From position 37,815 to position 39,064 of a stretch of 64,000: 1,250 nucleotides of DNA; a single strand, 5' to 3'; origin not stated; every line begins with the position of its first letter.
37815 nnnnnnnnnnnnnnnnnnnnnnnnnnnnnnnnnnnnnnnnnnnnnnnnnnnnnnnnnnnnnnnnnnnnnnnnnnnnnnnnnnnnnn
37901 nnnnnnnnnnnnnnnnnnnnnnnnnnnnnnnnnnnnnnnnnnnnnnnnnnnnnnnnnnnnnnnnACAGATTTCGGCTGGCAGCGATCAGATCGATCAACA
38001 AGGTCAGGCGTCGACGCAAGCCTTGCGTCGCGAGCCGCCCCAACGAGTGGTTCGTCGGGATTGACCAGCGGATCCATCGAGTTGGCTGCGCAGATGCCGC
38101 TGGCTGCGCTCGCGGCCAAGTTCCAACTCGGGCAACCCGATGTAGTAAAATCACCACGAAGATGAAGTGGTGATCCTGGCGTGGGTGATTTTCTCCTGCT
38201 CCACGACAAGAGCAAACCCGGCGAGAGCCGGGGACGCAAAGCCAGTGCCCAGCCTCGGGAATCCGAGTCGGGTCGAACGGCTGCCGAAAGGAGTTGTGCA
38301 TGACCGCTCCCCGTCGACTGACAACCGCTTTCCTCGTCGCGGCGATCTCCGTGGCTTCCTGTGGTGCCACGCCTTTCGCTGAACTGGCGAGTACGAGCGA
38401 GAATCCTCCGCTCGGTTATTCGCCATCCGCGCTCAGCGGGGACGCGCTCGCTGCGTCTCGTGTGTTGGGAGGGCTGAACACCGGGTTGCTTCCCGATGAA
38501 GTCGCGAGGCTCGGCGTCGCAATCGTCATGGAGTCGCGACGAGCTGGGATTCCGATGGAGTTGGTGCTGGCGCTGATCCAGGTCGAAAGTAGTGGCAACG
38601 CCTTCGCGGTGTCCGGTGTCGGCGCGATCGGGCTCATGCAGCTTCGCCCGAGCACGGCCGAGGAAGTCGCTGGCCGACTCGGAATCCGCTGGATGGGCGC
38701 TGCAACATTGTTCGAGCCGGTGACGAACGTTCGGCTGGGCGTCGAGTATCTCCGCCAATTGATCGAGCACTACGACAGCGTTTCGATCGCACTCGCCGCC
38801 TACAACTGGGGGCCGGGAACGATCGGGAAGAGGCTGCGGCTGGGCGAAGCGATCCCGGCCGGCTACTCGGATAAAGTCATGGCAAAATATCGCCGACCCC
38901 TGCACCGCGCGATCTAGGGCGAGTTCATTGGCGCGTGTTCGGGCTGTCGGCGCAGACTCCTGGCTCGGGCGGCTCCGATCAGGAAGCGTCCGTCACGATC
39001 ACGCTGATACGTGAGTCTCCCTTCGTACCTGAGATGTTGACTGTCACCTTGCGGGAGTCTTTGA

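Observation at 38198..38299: GEMM-I (c-di-GMP-I) riboswitch-like leader in front of a lytic transglycosylase lipoprotein gene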

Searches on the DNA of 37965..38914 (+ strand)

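Call 22: search_rna_families(sources=[L001, L081, L082, L083, L161, L163, L164, L165, L167, L168, L169, L171, L172, L173, L014, L004, L018, L013], threshold=gathering)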
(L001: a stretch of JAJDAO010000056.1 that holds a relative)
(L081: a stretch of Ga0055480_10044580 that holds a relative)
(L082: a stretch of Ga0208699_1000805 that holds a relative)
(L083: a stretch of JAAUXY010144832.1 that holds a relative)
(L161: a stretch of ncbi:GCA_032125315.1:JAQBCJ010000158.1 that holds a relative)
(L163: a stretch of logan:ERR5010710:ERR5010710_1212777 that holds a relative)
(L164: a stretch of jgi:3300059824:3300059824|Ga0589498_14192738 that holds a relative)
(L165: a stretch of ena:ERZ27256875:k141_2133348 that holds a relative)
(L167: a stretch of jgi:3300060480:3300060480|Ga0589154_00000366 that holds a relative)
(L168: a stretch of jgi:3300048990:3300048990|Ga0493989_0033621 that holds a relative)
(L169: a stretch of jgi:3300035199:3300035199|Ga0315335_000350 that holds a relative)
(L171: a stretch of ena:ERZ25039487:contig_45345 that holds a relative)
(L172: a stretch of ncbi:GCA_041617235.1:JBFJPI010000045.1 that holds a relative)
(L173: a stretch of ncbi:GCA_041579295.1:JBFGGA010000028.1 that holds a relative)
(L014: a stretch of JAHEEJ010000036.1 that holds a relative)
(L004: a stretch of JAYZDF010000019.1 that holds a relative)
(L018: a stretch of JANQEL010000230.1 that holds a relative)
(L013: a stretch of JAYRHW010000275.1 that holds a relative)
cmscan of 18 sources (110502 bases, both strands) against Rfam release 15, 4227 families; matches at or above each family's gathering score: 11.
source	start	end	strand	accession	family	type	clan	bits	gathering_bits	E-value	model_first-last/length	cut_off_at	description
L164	1967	2054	+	RF01051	c-di-GMP-I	Cis-reg; riboswitch;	CL00126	60.9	35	3.3e-09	1-87/87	no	c-di-GMP-I riboswitch aptamer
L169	2900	2989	+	RF01051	c-di-GMP-I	Cis-reg; riboswitch;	CL00126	58.8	35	1.1e-08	1-87/87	no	c-di-GMP-I riboswitch aptamer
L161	5902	5989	+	RF01051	c-di-GMP-I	Cis-reg; riboswitch;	CL00126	58.4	35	1.3e-08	1-87/87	no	c-di-GMP-I riboswitch aptamer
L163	285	372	+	RF01051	c-di-GMP-I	Cis-reg; riboswitch;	CL00126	58.4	35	1.3e-08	1-87/87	no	c-di-GMP-I riboswitch aptamer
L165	3902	3989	+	RF01051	c-di-GMP-I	Cis-reg; riboswitch;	CL00126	58.1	35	1.6e-08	1-87/87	no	c-di-GMP-I riboswitch aptamer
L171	2901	2989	+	RF01051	c-di-GMP-I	Cis-reg; riboswitch;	CL00126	56.5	35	3.8e-08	1-87/87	no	c-di-GMP-I riboswitch aptamer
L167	2901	2988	+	RF01051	c-di-GMP-I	Cis-reg; riboswitch;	CL00126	55.7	35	6.2e-08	1-87/87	no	c-di-GMP-I riboswitch aptamer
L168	40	127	+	RF01051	c-di-GMP-I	Cis-reg; riboswitch;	CL00126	55.7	35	6.2e-08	1-87/87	no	c-di-GMP-I riboswitch aptamer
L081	107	194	+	RF01051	c-di-GMP-I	Cis-reg; riboswitch;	CL00126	55.6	35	6.4e-08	1-87/87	no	c-di-GMP-I riboswitch aptamer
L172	2900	2987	+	RF01051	c-di-GMP-I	Cis-reg; riboswitch;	CL00126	53.8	35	1.8e-07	1-87/87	no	c-di-GMP-I riboswitch aptamer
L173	2900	2987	+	RF01051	c-di-GMP-I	Cis-reg; riboswitch;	CL00126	53.8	35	1.8e-07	1-87/87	no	c-di-GMP-I riboswitch aptamer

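Call 58: build_rna_model(alignment_id=A4, structure=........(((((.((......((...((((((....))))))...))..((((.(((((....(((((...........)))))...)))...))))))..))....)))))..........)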
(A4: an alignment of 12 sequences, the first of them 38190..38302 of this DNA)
Model R1 built from alignment A4 (12 sequences, 123 columns); structure: as given.
model positions 113; base pairs 29; branch points 1; effective number of sequences 1.05; information 0.589 bits per position. Calibrated on 0.2 Mb of random sequence (short: E-values are rough).
structure used (alignment columns):
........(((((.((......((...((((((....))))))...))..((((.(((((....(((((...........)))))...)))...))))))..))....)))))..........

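Call 59: search_with_rna_model(model_id=R1, sources=[window, L001, L002, L003, L004, L005, L006, L007, L008, L009, L010, L011, L012, L013, L014, L015, L016, L017, L018, L019, L020, L021, L022, L023, L024, L025, L026, L027, L028, L029, L030, L031, L032, L033, L034, L035, L036, L037, L038, L039, L040, L041, L042, L043, L044, L045, L046, L047, L048, L049, L050, L051, L052, L053, L054, L055, L056, L057, L058, L059, L060, L061, L062, L063, L064, L065, L066, L067, L068, L069, L070, L071, L072, L073, L074, L075, L076, L077, L078, L079, L080, L081, L082, L083, L084, L085, L086, L087, L088, L089, L090, L091, L092, L093, L094, L095, L096, L097, L098, L099], max_evalue=1)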
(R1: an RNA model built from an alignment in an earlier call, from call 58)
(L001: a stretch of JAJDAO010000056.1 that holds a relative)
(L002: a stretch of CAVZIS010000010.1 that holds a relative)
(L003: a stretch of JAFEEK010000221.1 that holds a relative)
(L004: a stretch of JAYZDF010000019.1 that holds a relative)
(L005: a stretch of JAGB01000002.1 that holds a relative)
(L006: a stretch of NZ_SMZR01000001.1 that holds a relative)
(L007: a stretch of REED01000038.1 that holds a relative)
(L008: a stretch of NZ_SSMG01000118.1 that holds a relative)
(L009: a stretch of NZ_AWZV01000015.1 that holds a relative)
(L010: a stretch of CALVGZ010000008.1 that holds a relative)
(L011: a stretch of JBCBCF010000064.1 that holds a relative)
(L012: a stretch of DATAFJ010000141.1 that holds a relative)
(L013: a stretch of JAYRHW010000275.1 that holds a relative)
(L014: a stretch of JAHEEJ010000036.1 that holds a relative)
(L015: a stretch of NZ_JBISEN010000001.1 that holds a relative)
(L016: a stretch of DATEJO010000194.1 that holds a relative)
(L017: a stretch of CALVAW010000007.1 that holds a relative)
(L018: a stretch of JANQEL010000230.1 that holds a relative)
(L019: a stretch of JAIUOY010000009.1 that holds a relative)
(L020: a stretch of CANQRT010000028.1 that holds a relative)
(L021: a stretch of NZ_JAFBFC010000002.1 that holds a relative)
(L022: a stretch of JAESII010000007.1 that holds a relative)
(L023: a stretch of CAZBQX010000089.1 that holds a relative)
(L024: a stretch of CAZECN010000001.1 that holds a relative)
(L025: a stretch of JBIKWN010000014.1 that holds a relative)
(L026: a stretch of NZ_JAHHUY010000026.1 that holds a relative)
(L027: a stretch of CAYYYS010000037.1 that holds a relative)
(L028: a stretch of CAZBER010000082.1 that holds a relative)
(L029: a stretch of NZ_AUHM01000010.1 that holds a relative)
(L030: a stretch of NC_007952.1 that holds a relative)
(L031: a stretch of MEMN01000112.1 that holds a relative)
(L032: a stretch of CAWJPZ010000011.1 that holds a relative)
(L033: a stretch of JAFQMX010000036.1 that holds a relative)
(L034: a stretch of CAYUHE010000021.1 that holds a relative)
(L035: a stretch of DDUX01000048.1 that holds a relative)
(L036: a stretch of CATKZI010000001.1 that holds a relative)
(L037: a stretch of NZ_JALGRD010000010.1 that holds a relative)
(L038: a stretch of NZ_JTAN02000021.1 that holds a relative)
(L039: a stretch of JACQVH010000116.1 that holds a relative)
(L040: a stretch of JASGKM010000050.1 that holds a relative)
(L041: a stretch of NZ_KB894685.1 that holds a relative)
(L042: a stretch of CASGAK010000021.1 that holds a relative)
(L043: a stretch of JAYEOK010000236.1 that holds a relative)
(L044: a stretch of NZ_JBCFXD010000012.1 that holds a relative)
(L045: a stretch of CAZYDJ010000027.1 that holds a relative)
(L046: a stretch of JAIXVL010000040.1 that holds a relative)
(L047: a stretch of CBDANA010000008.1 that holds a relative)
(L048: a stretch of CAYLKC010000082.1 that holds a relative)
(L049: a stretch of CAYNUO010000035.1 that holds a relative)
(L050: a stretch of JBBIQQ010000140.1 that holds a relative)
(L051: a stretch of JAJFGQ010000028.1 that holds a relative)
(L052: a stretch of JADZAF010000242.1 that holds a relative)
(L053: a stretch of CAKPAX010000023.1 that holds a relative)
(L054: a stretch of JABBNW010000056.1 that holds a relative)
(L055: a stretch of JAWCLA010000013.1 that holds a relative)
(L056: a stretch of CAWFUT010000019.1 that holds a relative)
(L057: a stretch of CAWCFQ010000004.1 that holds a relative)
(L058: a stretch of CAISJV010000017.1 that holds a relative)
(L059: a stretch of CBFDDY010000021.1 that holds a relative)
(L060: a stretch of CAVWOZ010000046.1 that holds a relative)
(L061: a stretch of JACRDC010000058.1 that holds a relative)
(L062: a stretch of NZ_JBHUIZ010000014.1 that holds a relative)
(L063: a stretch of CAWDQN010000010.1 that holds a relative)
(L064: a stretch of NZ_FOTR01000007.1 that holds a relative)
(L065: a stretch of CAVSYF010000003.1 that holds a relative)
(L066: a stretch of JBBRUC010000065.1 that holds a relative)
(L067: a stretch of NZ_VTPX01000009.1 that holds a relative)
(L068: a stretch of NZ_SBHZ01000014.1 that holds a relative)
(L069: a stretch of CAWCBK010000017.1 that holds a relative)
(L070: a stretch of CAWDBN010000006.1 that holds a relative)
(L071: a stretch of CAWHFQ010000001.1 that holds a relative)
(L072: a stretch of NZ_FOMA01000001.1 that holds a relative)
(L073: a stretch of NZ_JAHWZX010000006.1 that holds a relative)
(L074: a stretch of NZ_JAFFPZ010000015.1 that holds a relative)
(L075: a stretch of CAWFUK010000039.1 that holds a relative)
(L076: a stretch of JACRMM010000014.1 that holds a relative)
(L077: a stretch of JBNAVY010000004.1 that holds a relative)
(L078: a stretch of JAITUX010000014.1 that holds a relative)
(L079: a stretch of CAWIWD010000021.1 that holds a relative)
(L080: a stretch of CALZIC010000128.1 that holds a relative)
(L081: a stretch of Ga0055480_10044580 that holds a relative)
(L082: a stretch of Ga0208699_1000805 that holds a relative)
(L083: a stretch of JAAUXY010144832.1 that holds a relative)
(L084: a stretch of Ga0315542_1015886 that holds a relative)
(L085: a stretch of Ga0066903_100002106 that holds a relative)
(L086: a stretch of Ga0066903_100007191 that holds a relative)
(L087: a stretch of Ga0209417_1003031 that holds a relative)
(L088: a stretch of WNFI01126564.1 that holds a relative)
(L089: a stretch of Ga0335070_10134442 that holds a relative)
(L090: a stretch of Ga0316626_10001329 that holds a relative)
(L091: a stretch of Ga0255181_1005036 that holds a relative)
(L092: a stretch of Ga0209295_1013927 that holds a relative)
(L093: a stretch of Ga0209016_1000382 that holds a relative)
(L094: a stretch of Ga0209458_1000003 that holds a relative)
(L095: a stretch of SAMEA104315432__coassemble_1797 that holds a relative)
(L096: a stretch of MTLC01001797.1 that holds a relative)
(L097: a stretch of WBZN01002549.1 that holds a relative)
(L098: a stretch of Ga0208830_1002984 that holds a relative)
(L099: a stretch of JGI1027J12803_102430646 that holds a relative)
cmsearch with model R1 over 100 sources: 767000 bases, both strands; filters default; matches with E-value up to 1: 5.
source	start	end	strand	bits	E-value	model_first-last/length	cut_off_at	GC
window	38190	38302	+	135.7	1.6e-39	1-113/113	no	0.63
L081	96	208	+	119.4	2.3e-34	1-113/113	no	0.66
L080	618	733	+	24.8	0.00019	1-113/113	no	0.59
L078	7193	7276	+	13.8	0.58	1-113/113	no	0.62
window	16233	16365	-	13.2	0.93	1-113/113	no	0.57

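Call 60: search_with_rna_model(model_id=R1, sources=[L100, L101, L102, L103, L104, L105, L106, L107, L108, L109, L110, L111, L112, L113, L114, L115, L116, L117, L118, L119, L120, L121, L122, L123, L124, L125, L126, L127, L128, L129, L130, L131, L132, L133, L134, L135, L136, L137, L138, L139, L140, L141, L142, L143, L144, L145, L146, L147, L148, L149, L150, L151, L152, L153, L154, L155, L156, L157, L158, L159, L160, L161, L162, L163, L164, L165, L166, L167, L168, L169, L170, L171, L172, L173, L174, L175, L176, L177, L178, L179, L180, L181, L182], max_evalue=1)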
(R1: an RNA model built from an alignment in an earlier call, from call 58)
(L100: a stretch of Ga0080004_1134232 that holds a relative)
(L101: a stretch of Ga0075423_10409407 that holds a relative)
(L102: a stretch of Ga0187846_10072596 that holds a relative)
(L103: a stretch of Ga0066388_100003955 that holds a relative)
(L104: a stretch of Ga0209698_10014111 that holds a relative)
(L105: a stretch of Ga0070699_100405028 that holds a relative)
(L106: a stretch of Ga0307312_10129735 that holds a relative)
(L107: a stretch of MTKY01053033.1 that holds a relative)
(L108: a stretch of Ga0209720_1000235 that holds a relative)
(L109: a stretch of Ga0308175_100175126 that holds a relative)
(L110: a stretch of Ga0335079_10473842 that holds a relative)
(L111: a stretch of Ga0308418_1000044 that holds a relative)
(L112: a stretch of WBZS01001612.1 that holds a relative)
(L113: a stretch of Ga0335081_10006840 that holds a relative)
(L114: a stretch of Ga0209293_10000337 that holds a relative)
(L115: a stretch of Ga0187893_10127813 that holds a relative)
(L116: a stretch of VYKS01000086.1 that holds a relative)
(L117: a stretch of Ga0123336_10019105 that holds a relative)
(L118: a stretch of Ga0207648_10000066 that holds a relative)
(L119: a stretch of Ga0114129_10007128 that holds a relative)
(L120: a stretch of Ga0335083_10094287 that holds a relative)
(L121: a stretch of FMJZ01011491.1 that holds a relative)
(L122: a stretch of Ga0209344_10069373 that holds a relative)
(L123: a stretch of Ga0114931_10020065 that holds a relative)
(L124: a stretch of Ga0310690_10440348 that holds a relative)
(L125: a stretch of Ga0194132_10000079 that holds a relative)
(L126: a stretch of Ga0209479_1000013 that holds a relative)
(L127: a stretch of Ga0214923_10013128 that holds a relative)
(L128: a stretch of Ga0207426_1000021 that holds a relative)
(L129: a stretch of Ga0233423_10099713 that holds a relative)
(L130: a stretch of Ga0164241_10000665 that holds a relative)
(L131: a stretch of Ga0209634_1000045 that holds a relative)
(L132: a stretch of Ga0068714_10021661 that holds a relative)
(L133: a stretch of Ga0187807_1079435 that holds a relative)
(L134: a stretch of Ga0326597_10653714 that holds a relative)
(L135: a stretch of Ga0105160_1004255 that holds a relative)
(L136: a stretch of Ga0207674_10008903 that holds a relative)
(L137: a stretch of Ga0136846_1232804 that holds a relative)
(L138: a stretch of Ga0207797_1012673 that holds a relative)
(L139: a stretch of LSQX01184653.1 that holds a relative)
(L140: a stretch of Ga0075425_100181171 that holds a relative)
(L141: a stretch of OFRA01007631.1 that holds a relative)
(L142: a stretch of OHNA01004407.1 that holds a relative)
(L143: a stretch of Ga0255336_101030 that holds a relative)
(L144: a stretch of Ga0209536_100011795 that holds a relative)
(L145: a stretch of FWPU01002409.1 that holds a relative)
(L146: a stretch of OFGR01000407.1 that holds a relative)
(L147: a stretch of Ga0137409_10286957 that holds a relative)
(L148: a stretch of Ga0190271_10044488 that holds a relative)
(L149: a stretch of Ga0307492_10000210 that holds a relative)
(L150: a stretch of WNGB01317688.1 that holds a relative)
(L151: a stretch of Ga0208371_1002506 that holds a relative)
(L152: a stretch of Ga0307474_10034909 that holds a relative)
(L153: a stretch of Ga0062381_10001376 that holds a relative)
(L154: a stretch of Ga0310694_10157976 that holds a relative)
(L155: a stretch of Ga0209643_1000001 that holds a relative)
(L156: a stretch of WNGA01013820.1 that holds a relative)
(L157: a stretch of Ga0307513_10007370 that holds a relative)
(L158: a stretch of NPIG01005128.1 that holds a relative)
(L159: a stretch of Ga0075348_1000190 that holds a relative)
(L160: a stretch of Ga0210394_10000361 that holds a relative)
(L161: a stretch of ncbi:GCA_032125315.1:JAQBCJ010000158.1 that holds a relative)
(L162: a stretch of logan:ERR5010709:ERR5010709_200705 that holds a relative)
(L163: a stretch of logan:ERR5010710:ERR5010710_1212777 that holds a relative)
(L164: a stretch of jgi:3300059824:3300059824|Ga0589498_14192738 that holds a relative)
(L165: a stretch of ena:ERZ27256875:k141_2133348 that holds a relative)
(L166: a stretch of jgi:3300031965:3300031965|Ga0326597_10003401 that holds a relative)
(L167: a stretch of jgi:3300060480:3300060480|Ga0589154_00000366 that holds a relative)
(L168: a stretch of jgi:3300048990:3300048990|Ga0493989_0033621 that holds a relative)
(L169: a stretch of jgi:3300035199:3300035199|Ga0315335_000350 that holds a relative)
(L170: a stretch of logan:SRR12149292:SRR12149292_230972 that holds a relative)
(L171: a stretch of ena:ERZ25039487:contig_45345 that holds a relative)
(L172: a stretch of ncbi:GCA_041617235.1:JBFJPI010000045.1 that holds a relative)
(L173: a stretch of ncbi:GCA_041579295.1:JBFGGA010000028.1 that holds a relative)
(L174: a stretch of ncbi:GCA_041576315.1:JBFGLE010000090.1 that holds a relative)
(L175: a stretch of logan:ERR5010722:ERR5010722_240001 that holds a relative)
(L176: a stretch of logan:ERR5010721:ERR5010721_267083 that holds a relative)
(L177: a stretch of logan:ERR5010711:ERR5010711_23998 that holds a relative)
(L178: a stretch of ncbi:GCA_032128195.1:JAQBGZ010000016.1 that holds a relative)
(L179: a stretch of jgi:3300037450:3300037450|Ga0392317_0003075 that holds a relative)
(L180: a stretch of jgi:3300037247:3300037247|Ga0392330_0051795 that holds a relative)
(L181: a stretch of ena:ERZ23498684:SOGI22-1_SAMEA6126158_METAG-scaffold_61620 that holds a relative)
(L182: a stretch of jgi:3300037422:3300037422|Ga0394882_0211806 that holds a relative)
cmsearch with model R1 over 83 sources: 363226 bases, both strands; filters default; matches with E-value up to 1: 24.
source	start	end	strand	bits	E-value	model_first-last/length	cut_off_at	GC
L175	391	503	+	135.7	7.7e-40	1-113/113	no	0.63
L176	391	503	+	135.7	7.7e-40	1-113/113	no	0.63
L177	391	503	+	135.7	7.7e-40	1-113/113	no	0.63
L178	375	487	+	135.7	7.7e-40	1-113/113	no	0.63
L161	5891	6003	+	134.6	1.8e-39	1-113/113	no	0.64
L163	274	386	+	134.6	1.8e-39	1-113/113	no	0.64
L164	1956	2068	+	130.4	3.6e-38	1-113/113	no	0.61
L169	2889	3003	+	125.8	1.1e-36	1-113/113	no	0.63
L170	2889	3003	+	125.8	1.1e-36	1-113/113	no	0.63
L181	514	633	+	125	1.9e-36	1-113/113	no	0.61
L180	1308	1419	+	120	7e-35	1-113/113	no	0.59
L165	3891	4003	+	118.3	2.4e-34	1-113/113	no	0.65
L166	837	949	+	118.3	2.4e-34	1-113/113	no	0.65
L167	2890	3003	+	114.9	3e-33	1-113/113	no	0.59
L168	29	142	+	114.9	3e-33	1-113/113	no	0.59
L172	2889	3001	+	111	5.1e-32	1-113/113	no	0.67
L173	2889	3001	+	111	5.1e-32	1-113/113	no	0.67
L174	2889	3001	+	111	5.1e-32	1-113/113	no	0.67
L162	1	95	+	109.7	1.3e-31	19-113/113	5'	0.65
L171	2890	3003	+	109.4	1.6e-31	1-113/113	no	0.7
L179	85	196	+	101.2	6.5e-29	1-113/113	no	0.71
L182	1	51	+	30.8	1.2e-06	62-113/113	5'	0.67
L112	1059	1165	-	14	0.23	1-113/113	no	0.74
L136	2800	2843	+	12.3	0.83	1-113/113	no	0.64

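Call 67: search_with_rna_model(model_id=R1, sources=[window, L161, L164, L081, L181, L165, L167, L172, L169, L180, L171, L179], max_evalue=1e-10, make_alignment=true)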
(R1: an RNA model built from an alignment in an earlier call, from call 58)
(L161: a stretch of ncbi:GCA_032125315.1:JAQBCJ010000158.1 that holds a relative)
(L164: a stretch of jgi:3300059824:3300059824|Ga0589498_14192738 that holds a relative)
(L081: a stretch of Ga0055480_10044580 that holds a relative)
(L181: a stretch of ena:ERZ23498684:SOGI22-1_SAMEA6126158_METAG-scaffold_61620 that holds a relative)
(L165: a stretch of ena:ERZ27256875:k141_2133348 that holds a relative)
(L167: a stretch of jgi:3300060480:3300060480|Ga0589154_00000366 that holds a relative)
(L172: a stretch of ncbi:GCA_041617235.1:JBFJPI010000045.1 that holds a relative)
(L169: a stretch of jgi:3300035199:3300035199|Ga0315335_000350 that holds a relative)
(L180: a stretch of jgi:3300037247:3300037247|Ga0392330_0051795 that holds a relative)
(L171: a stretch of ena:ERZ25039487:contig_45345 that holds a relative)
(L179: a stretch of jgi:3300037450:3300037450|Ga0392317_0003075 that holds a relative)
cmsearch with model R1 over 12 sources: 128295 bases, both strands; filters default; matches with E-value up to 1e-10: 12.
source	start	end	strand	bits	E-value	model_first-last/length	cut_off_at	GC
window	38190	38302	+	135.7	2.7e-40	1-113/113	no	0.63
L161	5891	6003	+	134.6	6.2e-40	1-113/113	no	0.64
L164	1956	2068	+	130.4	1.3e-38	1-113/113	no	0.61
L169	2889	3003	+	125.8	3.8e-37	1-113/113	no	0.63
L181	514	633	+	125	6.7e-37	1-113/113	no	0.61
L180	1308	1419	+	120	2.5e-35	1-113/113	no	0.59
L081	96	208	+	119.4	3.9e-35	1-113/113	no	0.66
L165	3891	4003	+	118.3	8.5e-35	1-113/113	no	0.65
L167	2890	3003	+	114.9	1.1e-33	1-113/113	no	0.59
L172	2889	3001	+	111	1.8e-32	1-113/113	no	0.67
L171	2890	3003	+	109.4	5.6e-32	1-113/113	no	0.7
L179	85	196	+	101.2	2.3e-29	1-113/113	no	0.71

Alignment A5: 12 matches aligned to the model, 124 columns, each read 5' to 3' on its own strand. Consensus structure (alignment columns), stored with it:
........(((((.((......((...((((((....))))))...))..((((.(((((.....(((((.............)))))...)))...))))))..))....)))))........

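Call 77: search_rna_families(source=window, start=37965, end=38420, threshold=evalue, max_evalue=1)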
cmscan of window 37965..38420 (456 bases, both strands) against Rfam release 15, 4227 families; matches with E-value up to 1: 1.
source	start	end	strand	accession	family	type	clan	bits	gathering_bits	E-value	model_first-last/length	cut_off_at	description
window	38202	38289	+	RF03167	c-di-GMP-I-GGC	Cis-reg; riboswitch;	CL00126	52.9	59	9.2e-12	1-80/80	no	c-di-GMP-I-GGC riboswitch aptamer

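Call 78: search_rna_families(source=window, start=38150, end=38330, threshold=evalue, max_evalue=1, show_alignments=3)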
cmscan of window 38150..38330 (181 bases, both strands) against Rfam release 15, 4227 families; matches with E-value up to 1: 2.
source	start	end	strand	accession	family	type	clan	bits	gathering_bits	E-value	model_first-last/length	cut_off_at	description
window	38202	38289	+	RF03167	c-di-GMP-I-GGC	Cis-reg; riboswitch;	CL00126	52.9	59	3.6e-12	1-80/80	no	c-di-GMP-I-GGC riboswitch aptamer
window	38258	38303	+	RF02248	Six3os1_3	Gene; lncRNA;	-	12.1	40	0.47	1-75/75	no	Six3os1 conserved region 3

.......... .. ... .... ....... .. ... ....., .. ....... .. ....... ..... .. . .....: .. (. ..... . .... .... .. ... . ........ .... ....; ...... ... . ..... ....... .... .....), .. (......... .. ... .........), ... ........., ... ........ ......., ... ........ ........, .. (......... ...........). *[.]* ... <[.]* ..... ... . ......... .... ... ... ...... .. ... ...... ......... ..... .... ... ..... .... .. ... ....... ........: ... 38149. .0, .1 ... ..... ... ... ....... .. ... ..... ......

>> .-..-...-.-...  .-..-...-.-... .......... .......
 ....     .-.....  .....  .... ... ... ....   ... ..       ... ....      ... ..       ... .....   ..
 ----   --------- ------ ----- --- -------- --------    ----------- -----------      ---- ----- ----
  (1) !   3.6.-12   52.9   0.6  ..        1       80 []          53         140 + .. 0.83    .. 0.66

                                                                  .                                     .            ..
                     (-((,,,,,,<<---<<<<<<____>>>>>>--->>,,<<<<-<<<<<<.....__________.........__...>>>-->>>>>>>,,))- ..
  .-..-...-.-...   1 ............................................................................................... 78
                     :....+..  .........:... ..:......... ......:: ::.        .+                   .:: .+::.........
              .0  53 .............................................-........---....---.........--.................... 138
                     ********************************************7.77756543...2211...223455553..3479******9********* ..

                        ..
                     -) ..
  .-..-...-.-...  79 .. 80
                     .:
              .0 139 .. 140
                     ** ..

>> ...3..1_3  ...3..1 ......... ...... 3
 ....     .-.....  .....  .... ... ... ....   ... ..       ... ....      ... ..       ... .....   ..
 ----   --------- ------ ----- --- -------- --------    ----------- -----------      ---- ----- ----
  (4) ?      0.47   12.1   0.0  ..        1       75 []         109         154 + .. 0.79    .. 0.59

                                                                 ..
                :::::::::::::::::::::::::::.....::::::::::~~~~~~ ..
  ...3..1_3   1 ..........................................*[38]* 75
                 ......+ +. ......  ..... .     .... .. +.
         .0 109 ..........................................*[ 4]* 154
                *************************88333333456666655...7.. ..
